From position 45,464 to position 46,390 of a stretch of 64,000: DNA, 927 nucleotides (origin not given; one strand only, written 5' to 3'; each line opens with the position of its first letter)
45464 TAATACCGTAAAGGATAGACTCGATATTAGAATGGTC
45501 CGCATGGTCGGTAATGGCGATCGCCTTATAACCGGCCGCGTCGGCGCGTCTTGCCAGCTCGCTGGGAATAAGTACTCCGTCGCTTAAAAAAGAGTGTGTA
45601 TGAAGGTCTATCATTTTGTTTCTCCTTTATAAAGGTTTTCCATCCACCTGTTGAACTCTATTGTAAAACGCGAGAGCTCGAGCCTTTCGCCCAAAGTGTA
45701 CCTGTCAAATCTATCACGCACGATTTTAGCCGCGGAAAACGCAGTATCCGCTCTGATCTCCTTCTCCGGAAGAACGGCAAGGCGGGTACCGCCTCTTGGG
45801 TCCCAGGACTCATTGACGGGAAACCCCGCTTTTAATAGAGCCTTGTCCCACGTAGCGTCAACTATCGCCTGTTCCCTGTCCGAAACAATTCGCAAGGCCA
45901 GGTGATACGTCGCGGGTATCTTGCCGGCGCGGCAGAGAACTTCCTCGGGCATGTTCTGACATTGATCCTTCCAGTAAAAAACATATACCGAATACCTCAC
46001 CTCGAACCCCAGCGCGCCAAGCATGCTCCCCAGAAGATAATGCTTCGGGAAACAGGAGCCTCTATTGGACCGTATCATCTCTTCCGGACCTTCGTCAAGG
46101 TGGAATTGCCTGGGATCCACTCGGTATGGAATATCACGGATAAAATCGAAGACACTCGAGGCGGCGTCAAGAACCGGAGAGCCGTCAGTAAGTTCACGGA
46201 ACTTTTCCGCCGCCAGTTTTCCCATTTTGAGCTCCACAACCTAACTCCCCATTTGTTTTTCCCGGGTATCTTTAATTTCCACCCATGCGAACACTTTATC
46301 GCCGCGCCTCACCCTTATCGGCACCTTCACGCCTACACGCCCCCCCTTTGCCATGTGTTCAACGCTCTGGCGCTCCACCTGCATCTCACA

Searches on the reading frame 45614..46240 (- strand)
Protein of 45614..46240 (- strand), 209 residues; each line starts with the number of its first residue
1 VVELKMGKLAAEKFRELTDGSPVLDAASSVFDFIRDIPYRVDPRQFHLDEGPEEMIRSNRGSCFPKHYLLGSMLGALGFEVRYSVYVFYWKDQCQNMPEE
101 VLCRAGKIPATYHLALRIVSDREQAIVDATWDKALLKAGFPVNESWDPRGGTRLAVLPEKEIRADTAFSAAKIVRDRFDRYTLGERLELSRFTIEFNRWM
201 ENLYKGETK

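Call 43: search_protein_families(library=pfam, proteins=[window:45614-46240:-], max_evalue=0.001)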
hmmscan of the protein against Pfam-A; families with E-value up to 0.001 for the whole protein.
window:45614-46240:- (209 aa): 1 family
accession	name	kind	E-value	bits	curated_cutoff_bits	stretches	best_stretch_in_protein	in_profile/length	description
PF01841.26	Transglut_core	-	1.9e-05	25.3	23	1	21-87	12-78/108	Transglutaminase-like superfamily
